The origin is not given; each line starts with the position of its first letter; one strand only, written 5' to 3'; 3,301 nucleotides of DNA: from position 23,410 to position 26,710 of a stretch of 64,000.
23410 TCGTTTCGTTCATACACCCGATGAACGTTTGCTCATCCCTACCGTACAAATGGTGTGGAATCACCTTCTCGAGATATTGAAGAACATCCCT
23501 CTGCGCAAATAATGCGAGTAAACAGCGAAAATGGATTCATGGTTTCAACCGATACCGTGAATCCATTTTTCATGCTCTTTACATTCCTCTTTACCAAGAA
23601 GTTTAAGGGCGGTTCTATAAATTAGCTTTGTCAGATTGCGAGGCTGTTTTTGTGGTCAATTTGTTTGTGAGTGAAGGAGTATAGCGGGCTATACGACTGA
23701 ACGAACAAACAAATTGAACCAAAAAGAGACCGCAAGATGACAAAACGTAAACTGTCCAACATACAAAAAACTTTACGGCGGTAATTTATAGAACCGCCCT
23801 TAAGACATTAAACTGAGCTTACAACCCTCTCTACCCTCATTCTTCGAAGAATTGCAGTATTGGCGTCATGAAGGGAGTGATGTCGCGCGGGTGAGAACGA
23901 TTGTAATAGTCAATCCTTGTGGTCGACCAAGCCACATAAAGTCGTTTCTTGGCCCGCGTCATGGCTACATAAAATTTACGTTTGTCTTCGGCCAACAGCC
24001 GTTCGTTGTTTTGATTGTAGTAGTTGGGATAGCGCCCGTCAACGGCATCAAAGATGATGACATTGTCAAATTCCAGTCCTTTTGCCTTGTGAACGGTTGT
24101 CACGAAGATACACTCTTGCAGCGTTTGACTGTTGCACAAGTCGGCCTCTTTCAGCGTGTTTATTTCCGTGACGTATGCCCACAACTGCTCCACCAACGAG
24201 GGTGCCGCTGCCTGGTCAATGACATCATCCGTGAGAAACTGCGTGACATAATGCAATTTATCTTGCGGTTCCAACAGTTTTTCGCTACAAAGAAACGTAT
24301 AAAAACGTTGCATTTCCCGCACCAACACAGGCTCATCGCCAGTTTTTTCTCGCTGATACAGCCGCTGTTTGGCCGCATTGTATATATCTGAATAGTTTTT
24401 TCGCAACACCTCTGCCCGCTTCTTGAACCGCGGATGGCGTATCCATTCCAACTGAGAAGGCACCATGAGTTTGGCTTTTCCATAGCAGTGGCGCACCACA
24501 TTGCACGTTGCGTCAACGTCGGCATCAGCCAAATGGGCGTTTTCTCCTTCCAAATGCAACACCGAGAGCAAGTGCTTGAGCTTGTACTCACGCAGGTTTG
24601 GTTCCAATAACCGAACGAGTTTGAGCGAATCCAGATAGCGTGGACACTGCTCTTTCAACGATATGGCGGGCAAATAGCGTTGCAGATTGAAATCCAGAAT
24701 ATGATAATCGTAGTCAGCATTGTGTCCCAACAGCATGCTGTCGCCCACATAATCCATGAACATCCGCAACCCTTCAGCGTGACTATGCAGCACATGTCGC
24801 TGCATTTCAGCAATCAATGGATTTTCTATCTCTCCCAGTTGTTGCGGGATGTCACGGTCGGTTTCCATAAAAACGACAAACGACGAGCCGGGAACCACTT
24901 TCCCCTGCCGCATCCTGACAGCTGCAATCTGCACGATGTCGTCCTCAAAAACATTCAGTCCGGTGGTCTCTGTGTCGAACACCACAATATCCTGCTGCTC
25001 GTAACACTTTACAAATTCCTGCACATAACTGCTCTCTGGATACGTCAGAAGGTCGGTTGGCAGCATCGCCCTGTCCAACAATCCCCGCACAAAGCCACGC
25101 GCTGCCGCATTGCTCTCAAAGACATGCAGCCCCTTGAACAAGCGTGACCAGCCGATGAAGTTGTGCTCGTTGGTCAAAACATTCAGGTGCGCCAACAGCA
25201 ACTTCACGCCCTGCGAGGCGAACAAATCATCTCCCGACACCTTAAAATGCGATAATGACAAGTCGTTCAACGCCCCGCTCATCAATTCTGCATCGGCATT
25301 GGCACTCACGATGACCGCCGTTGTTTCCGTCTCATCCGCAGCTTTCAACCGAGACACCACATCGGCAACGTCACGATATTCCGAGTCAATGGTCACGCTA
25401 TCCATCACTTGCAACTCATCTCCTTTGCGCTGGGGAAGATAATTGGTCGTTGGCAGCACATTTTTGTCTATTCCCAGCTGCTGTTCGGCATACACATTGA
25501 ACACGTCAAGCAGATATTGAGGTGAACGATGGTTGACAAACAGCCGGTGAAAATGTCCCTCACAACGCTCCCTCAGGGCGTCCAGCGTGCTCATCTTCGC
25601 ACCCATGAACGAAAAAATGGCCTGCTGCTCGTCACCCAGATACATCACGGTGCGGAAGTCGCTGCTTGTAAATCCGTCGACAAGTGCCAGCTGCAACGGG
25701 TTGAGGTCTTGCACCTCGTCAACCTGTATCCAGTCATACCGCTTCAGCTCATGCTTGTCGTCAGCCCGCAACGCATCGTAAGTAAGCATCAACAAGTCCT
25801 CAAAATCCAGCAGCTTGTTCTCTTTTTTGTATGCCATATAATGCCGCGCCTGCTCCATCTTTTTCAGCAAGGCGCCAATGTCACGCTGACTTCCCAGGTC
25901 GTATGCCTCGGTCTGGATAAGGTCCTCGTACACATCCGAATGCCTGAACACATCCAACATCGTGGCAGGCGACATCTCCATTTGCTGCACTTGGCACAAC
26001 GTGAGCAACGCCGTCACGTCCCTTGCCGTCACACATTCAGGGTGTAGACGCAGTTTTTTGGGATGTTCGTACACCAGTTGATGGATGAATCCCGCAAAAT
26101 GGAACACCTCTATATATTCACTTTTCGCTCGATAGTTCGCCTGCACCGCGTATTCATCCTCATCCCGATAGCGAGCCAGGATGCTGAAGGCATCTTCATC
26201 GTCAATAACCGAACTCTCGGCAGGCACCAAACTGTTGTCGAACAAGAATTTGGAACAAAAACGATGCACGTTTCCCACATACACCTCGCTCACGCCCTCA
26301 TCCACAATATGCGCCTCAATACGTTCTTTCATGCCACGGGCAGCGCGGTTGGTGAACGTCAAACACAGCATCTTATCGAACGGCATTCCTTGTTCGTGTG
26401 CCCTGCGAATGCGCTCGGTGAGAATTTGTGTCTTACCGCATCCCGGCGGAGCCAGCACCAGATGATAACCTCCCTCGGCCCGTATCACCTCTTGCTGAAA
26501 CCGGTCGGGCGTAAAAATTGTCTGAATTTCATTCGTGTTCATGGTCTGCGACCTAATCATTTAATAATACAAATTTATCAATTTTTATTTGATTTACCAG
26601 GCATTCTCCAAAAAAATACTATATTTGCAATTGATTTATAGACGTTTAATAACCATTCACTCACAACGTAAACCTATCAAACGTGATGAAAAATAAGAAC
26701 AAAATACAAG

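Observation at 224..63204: Very dense MITE family across the window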

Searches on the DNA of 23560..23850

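Call 39: search_rna_families(source=window, start=23560, end=23850, threshold=evalue, max_evalue=10)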
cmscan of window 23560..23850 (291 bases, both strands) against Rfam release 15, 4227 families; matches with E-value up to 10: 3.
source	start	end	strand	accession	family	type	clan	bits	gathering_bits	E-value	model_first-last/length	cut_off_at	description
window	23619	23750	+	RF04127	MIR8007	Gene; miRNA;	-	18.8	195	0.18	1-226/226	no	MIR8007 microRNA precursor family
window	23645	23726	-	RF00815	mir-244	Gene; miRNA;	-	15.5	62.5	1.9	1-94/94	no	mir-244 microRNA precursor family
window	23560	23659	+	RF03077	RT-2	Gene; sRNA;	-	9.1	40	6.9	127-222/222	5'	RT-2 RNA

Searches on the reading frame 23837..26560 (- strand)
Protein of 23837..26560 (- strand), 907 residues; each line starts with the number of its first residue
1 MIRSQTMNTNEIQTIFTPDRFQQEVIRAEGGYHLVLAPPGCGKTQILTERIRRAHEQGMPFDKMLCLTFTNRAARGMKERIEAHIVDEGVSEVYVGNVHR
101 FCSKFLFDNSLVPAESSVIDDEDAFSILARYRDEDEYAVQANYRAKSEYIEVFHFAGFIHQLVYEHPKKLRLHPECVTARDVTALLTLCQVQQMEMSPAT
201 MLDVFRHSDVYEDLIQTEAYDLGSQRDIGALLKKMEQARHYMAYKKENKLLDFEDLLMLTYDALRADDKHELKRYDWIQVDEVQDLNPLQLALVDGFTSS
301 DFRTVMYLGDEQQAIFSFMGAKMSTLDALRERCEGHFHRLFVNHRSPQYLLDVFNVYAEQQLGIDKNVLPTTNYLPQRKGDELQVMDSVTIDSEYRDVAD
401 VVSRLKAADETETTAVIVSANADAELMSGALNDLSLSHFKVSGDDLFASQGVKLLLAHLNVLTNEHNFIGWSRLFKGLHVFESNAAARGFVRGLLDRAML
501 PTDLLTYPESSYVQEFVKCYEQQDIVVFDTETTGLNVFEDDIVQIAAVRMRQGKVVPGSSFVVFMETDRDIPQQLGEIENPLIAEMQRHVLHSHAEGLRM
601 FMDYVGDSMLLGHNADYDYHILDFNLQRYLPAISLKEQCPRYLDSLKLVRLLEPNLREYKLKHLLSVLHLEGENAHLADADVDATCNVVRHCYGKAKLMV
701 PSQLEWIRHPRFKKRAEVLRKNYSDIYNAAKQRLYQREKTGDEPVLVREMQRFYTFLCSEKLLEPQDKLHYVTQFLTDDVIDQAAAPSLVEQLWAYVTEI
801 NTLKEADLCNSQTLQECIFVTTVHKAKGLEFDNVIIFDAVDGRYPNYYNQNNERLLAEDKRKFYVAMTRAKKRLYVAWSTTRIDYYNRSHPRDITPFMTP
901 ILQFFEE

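Call 23: search_protein_families(library=pfam, proteins=[window:23837-26560:-])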
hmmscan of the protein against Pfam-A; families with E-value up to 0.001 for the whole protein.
window:23837-26560:- (907 aa): 8 families
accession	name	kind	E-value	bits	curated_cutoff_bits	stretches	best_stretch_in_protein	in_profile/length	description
PF13361.12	UvrD_C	-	1.9e-71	241.8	25.6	1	340-880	3-349/350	UvrD-like helicase C-terminal domain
PF00580.27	UvrD-helicase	-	2.1e-40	139.5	23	1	21-332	4-269/271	UvrD/REP helicase N-terminal domain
PF00929.31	RNase_T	-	2.9e-19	70.7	24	1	526-688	1-163/164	Exonuclease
PF13245.12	AAA_19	-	1.4e-18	67.8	25.1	1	28-318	9-133/134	AAA domain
PF13538.12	UvrD_C_2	-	9.6e-12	45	27.4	1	818-876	2-51/52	UvrD-like helicase C-terminal domain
PF01443.25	Viral_helicase1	-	4.6e-09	36.9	21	1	796-876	164-226/228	Viral superfamily 1 RNA helicase core domain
PF13087.12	AAA_12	-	1.6e-06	28.2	27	1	796-876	118-190/195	AAA domain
PF13604.12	AAA_30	-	0.0004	20.6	27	0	24-84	12-71/191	AAA domain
